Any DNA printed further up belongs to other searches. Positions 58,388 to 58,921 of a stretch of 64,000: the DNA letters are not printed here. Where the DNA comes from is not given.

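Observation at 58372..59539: Two-gene module, a 77-aa protein made of 15-aa repeats plus a GIY-YIG nuclease, behind a 9-G homopolymer (possible phase-variable defence or toxin system)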

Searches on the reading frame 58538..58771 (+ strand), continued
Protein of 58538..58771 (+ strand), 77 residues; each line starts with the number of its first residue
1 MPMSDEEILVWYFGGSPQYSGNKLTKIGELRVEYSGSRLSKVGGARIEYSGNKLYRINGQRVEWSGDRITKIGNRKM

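Call 27: search_protein_families(library=pfam, proteins=[L014:487-1632:+, L014:1647-2708:+, L015:450-1301:+, L012:8300-9166:-, L024:528-2345:+, L028:381-3176:+, L030:8243-9985:-, L027:8343-9188:+, L027:9196-10302:+, L031:606-1553:+], max_evalue=0.01)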
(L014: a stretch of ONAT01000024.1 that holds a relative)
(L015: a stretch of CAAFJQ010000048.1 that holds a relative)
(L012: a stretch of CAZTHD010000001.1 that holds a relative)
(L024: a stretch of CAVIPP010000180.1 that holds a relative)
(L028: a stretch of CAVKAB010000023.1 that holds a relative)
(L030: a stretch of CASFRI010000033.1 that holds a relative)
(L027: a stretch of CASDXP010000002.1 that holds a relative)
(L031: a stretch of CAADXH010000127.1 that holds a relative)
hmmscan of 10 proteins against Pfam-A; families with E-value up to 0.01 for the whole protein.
L014:487-1632:+ (381 aa): 1 family
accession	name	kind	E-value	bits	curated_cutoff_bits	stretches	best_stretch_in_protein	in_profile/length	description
PF14281.12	PDDEXK_4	-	1.3e-07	32.1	22.3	1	19-158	8-166/183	PD-(D/E)XK nuclease superfamily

L014:1647-2708:+ (353 aa): 0 families

L015:450-1301:+ (283 aa): 1 family
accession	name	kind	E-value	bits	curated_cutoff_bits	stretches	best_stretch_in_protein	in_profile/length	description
PF01541.30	GIY-YIG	-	1.3e-06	29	22.6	1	187-274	3-74/78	GIY-YIG catalytic domain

L012:8300-9166:- (288 aa): 1 family
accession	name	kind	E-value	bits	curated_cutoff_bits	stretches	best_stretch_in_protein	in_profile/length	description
PF01541.30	GIY-YIG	-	4.5e-05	24.1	22.6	1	193-279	2-74/78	GIY-YIG catalytic domain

L024:528-2345:+ (605 aa): 2 families
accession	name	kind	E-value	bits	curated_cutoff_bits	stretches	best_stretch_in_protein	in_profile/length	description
PF03235.19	GmrSD_N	-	1.9e-31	110.2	33.2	1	29-281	1-197/199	GmrSD restriction endonuclease, N-terminal domain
PF07510.16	GmrSD_C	-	6.7e-05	23.2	23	1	502-597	52-137/138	GmrSD restriction endonucleases, C-terminal domain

L028:381-3176:+ (931 aa): 3 families
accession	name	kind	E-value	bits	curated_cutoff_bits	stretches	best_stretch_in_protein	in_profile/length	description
PF03235.19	GmrSD_N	-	2.4e-30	106.6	33.2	1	21-248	1-199/199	GmrSD restriction endonuclease, N-terminal domain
PF07510.16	GmrSD_C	-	1.1e-18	67.9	23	1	484-633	5-137/138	GmrSD restriction endonucleases, C-terminal domain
PF18899.5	DUF5655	-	4.8e-07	30.2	24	1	820-928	7-108/109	Domain of unknown function (DUF5655)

L030:8243-9985:- (580 aa): 1 family
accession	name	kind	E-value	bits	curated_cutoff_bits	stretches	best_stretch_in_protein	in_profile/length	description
PF03235.19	GmrSD_N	-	3.4e-30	106.1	33.2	1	8-261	1-198/199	GmrSD restriction endonuclease, N-terminal domain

L027:8343-9188:+ (281 aa): 0 families

L027:9196-10302:+ (368 aa): 1 family
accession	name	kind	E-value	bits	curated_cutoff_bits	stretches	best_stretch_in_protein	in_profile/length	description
PF14281.12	PDDEXK_4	-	3.4e-09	37.3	22.3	1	25-169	3-163/183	PD-(D/E)XK nuclease superfamily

L031:606-1553:+ (315 aa): 1 family
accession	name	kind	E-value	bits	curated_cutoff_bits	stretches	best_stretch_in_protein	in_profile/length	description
PF24698.1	DUF7662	-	4.5e-10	39.6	26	1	16-90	1-71/72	Domain of unknown function (DUF7662)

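Call 28: search_protein_families(library=padloc, proteins=[L014:487-1632:+, L014:1647-2708:+, L015:450-1301:+, L012:8300-9166:-, L024:528-2345:+, L028:381-3176:+, L030:8243-9985:-, L027:8343-9188:+, L027:9196-10302:+, L031:606-1553:+], max_evalue=0.01)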
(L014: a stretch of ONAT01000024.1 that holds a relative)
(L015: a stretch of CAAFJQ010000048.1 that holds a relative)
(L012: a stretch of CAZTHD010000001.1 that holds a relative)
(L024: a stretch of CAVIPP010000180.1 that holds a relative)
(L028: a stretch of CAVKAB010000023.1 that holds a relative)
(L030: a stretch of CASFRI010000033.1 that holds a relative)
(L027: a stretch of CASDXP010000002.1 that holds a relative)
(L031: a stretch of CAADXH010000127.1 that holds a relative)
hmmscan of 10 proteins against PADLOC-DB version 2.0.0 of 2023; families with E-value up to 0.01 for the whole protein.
L014:487-1632:+ (381 aa): 3 families
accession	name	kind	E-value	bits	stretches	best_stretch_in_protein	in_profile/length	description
PDLC04977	PDC-S26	-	1.2e-08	32.5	1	63-180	100-207/400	-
PDLC04972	PDC-S26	-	5.5e-06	23.9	1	63-187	99-213/397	-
PDLC04971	PDC-S26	-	0.0015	15.4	1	60-110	105-155/415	-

L014:1647-2708:+ (353 aa): 0 families

L015:450-1301:+ (283 aa): 3 families
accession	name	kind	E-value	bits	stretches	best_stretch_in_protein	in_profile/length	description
PDLC03973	UzuA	-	1.5e-43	147.4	1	50-282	40-278/278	-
PDLC03974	UzuA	-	2.1e-42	143.6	1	100-282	132-310/310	-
PDLC03701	HEase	-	2.4e-07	28.9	1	186-280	3-91/271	homing endonuclease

L012:8300-9166:- (288 aa): 3 families
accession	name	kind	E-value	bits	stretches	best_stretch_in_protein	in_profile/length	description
PDLC03973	UzuA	-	2.4e-57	192.6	1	6-288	3-278/278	-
PDLC03974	UzuA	-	2e-41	140.4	1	54-286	81-308/310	-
PDLC03701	HEase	-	1.4e-05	23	1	194-280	4-86/271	homing endonuclease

L024:528-2345:+ (605 aa): 10 families
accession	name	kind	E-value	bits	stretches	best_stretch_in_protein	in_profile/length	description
PDLC04151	HEC-05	-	1.1e-197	656.5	1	12-604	11-594/600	-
PDLC04150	HEC-05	-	3.2e-144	480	1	21-603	1-581/583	-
PDLC04152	HEC-05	-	1.9e-75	252.5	1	21-603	1-562/566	-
PDLC04153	HEC-05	-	7.3e-41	138.1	1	21-565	1-567/621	-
PDLC04709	PDC-M55C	-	1.4e-14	51.7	1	28-143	16-117/554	-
PDLC03877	NsnA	-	1.5e-08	32.3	2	24-82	48-108/385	-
PDLC02792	SspE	-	1.4e-05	21.7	0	115-135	89-109/771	SspE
PDLC04157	HEC-06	-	0.00029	17.6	1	26-65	8-47/558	-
PDLC03418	REase_II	-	0.0011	16.1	0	42-82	34-73/372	Type II restriction enzyme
PDLC04630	PDC-M40B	-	0.01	12.6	0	501-598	135-234/547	-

L028:381-3176:+ (931 aa): 19 families
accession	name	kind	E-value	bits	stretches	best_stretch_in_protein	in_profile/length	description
PDLC04155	HEC-06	-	1.8e-34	117.2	1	16-639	7-558/562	-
PDLC02693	Orf5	-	3e-32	110.4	1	24-639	2-542/543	Orf5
PDLC04157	HEC-06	-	1.4e-30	104.5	2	16-297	9-273/558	-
PDLC04154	HEC-06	-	2.9e-30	103.5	1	17-639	10-564/569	-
PDLC02695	Orf5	-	8.4e-30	101.7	1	18-633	7-595/601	Orf5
PDLC04945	PDC-S18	-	6.8e-23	79.4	1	806-926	183-301/302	-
PDLC02700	Orf5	-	6.9e-23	79.2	2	19-248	1-224/555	Orf5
PDLC02687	Orf5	-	2.2e-22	77.5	1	19-621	6-540/543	Orf5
PDLC02690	Orf5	-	1.5e-20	71.6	2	23-250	2-214/531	Orf5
PDLC02686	Orf5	-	4.1e-20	69.8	2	21-284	10-266/566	Orf5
PDLC02701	Orf5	-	7.6e-20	68.9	1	17-631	6-586/596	Orf5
PDLC02786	SspE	-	6.9e-16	55.7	2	21-124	14-116/766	SspE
PDLC02792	SspE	-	5.1e-15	52.9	2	19-124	11-121/771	SspE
PDLC02694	Orf5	-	8e-14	49.2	2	20-246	7-242/574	Orf5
PDLC03655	mREase_IV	-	1.3e-13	48.3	1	16-113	3-98/629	Type IV methyl-directed restriction enzyme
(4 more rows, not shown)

L030:8243-9985:- (580 aa): 7 families
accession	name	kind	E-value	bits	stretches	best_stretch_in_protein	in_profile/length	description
PDLC04151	HEC-05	-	1.7e-130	434.6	1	3-578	23-595/600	-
PDLC04150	HEC-05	-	3.9e-90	301.4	1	4-577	6-582/583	-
PDLC04152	HEC-05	-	6.6e-59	197.9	1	7-576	8-562/566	-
PDLC04153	HEC-05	-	3.2e-37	126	2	4-176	5-173/621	-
PDLC04709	PDC-M55C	-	3.4e-26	90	2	8-130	17-122/554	-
PDLC02792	SspE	-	2.2e-06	24.3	0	94-130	90-126/771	SspE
PDLC04027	PD-T4-2_A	-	0.001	16.2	0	21-49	54-82/363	-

L027:8343-9188:+ (281 aa): 0 families

L027:9196-10302:+ (368 aa): 6 families
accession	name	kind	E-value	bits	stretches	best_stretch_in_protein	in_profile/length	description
PDLC04977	PDC-S26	-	6.2e-13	46.6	1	83-185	103-200/400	-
PDLC04983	PDC-S26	-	1.8e-11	42.1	2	11-135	23-149/413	-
PDLC04972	PDC-S26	-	8e-10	36.6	1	29-204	37-224/397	-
PDLC04971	PDC-S26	-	6.3e-05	20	1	83-167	111-192/415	-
PDLC04976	PDC-S26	-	0.00013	19.3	1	74-131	90-147/451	-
PDLC04974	PDC-S26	-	0.00058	17.2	0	81-341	104-368/401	-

L031:606-1553:+ (315 aa): 0 families

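Call 30: find_related_loci(query=A1, collection=metagenome_contigs, flank=5000)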
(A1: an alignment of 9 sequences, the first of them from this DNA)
Query A1 (75 aa) in metagenome_contigs; peptide patterns used: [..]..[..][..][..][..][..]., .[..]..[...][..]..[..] (x = any residue, [..] = any of these).
379 stretches matched a pattern; 57 encode a relative of the query (tblastn E <= 1e-3); 57 distinct loci.
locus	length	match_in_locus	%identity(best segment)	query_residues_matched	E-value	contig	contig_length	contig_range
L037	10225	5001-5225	80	1-75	3e-37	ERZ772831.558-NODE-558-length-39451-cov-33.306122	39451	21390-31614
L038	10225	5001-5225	80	1-75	3e-37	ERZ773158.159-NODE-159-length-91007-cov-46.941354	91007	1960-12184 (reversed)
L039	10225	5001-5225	80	1-75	3e-37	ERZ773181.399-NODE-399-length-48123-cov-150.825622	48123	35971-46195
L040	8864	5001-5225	80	1-75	4e-37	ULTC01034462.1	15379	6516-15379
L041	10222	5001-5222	81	1-74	4e-37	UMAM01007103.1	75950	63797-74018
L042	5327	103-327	80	1-75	3e-37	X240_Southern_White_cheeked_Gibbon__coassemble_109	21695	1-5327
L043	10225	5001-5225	80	1-75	4e-37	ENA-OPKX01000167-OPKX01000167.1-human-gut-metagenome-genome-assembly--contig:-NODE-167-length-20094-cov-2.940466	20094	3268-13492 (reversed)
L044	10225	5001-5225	80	1-75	3e-37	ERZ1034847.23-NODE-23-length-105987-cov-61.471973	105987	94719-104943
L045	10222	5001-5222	81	1-74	4e-37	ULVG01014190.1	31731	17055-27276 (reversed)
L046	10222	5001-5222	81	1-74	4e-37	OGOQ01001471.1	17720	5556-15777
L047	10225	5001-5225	80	1-75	4e-37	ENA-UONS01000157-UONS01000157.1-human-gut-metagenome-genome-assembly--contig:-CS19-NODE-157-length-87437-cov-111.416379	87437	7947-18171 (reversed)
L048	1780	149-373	79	1-75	4e-37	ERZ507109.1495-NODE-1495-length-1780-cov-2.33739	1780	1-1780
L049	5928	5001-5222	81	1-74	8e-37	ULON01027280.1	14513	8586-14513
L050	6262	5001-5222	81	1-74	8e-37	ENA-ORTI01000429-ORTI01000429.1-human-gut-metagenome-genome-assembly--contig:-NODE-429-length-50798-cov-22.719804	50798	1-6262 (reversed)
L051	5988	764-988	79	1-75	1e-36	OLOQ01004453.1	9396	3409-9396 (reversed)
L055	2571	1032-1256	80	1-75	5e-37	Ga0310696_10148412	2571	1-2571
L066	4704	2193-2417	77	1-75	6e-36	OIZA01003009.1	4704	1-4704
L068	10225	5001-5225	76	1-75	2e-35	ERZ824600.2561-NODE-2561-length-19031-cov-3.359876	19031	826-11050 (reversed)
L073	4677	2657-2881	73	1-75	1e-34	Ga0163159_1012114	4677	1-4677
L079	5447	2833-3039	77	1-69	4e-32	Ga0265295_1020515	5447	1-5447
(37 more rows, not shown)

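Call 31: find_related_loci(query=A1, collection=viral_contigs, flank=5000)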
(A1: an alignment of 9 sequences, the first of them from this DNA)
Query A1 (75 aa) in viral_contigs; peptide patterns used: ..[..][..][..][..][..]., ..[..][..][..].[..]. (x = any residue, [..] = any of these).
88 stretches matched a pattern; 1 encode a relative of the query (tblastn E <= 1e-3); 1 distinct loci.
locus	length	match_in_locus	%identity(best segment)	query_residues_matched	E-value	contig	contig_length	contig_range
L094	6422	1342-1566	73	1-75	2e-36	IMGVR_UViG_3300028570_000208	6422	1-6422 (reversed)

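Call 34: search_protein_representatives(alignment_id=A1)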
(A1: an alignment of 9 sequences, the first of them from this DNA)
Query: 9 sequences, 75 profile positions. Proteins with E-value up to 0.001 (for the whole library): 75; up to 1e-10: 20; up to 1e-30: 3. The best 75 are listed.
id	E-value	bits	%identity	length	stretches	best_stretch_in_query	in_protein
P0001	1.1e-43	163.4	-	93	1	1-75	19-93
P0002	5.4e-43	161.1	-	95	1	2-75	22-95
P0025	4.3e-31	123.0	-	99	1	4-69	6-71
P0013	3.5e-28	113.7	-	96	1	20-75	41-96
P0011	4.4e-28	113.3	-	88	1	20-75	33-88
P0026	2.1e-24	101.5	-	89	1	1-74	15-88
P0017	7.1e-22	93.5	-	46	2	47-75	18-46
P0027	1.1e-20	89.6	-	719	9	12-73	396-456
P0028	2.2e-20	88.6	-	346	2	18-64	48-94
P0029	6.7e-20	87.1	-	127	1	1-51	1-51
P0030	6.7e-19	83.9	-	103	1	5-75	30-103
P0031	5.5e-18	81.0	-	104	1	1-74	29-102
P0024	1.3e-13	67.0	-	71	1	41-75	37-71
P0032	3.2e-13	65.7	-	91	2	18-70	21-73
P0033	9.1e-13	64.3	-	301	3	21-75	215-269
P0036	2.8e-12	62.7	-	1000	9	14-69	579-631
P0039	1.8e-10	56.9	-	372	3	16-74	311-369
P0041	8.5e-10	54.8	-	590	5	16-73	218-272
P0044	6.1e-09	52.0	-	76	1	1-75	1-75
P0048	2.0e-08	50.4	-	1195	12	25-68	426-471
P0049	7.4e-08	48.5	-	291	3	9-75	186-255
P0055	3.9e-07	46.2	-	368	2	16-72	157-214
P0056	4.7e-07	46.0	-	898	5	17-68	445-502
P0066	1.6e-06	44.3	-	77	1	1-74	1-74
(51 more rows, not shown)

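Call 36: search_protein_families(library=pfam, proteins=[P0027, P0028, P0033, P0036, P0039, P0041, P0048, P0049, P0055, P0056], max_evalue=0.01)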
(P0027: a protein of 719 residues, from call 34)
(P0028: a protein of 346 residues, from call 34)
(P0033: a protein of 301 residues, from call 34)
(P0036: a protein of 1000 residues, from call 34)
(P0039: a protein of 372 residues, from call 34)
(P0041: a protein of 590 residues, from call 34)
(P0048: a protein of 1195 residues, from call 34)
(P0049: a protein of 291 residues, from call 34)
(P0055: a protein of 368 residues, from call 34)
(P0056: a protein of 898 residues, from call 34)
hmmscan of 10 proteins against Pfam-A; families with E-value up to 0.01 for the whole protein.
P0027 (719 aa): 4 families
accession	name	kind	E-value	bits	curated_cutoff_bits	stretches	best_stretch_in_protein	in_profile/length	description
PF21300.2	LbR_Ice_bind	-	5.2e-15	55.7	30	3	198-276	16-96/97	Grass antifreeze beta roll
PF12059.13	DUF3540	-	1.8e-11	44.8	27.9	0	160-223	78-143/199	Protein of unknown function (DUF3540)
PF18914.6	DUF5666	-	1.5e-08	35.2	27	0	303-342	7-48/60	Domain of unknown function (DUF5666)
PF01519.22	DUF16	-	1.5e-07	32.3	40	0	223-280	42-99/104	Protein of unknown function DUF16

P0028 (346 aa): 0 families

P0033 (301 aa): 0 families

P0036 (1000 aa): 0 families

P0039 (372 aa): 0 families

P0041 (590 aa): 3 families
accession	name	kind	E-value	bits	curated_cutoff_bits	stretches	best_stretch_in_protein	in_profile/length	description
PF21300.2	LbR_Ice_bind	-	2.2e-10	40.9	30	2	150-223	17-92/97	Grass antifreeze beta roll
PF12059.13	DUF3540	-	8e-07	29.6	27.9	0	251-286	101-136/199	Protein of unknown function (DUF3540)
PF01519.22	DUF16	-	0.00019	22.3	40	0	204-225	58-79/104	Protein of unknown function DUF16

P0048 (1195 aa): 0 families

P0049 (291 aa): 1 family
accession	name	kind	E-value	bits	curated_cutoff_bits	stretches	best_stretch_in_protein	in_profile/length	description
PF22054.2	BVU_2266-like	-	0.0013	18.6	27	0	56-129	8-85/237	BVU_2266-like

P0055 (368 aa): 0 families

P0056 (898 aa): 1 family
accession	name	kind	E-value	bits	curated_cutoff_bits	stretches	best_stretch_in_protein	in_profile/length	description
PF11462.14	DUF3203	-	0.0011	19.5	25.4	0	149-195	7-53/74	Protein of unknown function (DUF3203)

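Call 37: find_encoding_contigs(protein=P0044, flank=4000, max_places=4)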
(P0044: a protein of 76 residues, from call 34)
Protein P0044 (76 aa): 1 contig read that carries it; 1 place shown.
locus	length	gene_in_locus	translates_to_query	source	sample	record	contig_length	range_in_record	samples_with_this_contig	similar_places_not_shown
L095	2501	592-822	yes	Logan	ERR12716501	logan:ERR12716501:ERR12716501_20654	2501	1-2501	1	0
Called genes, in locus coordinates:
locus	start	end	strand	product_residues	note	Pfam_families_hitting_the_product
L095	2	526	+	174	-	?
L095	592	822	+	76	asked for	-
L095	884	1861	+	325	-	PF13673:Acetyltransf_10, PF00583:Acetyltransf_1, PF08445:FR47 (faint), PF13508:Acetyltransf_7, PF14542:Acetyltransf_CG (faint), PF00583:Acetyltransf_1, PF13673:Acetyltransf_10 (weak), PF13508:Acetyltransf_7 (weak)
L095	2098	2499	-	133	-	?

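Call 38: find_encoding_contigs(protein=P0066, flank=4000, max_places=4)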
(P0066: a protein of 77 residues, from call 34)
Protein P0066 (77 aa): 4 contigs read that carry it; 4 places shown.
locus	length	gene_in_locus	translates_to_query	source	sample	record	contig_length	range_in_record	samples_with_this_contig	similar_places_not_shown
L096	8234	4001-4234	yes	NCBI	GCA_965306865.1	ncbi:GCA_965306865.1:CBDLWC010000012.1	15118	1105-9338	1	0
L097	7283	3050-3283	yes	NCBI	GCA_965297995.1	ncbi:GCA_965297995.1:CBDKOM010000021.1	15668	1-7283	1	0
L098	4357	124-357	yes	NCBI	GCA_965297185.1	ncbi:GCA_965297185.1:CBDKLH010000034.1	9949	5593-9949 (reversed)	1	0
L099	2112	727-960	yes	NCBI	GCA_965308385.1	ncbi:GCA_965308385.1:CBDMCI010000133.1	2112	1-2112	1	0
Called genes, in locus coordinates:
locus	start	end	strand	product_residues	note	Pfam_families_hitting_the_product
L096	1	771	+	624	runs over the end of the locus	?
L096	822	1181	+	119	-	PF13306:LRR_5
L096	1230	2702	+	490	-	PF13306:LRR_5, PF13855:LRR_8 (faint), PF13306:LRR_5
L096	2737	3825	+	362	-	PF13306:LRR_5, PF13855:LRR_8 (faint), PF13306:LRR_5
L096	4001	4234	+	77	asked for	-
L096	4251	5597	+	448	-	-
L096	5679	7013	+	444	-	PF13306:LRR_5 (weak), PF13855:LRR_8 (faint), PF13306:LRR_5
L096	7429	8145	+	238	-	-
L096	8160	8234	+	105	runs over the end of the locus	-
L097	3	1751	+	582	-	?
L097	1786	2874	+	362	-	PF13306:LRR_5, PF13855:LRR_8 (faint), PF13306:LRR_5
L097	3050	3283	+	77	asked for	-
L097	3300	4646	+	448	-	-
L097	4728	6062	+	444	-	PF13306:LRR_5 (weak), PF13855:LRR_8 (faint), PF13306:LRR_5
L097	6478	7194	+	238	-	-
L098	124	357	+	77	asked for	-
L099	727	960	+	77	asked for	-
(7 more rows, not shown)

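Call 51: search_dna_similar(query=window:58544-58768:+, collection=plasmids, mode=protein, max_evalue=0.001, max_rows=15)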
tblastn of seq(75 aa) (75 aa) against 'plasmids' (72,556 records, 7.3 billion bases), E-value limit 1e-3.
No match.

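Call 52: search_dna_similar(query=window:58544-58768:+, collection=phages, mode=protein, max_evalue=0.001, max_rows=15)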
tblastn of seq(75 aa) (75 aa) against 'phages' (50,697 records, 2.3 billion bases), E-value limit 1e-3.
No match.
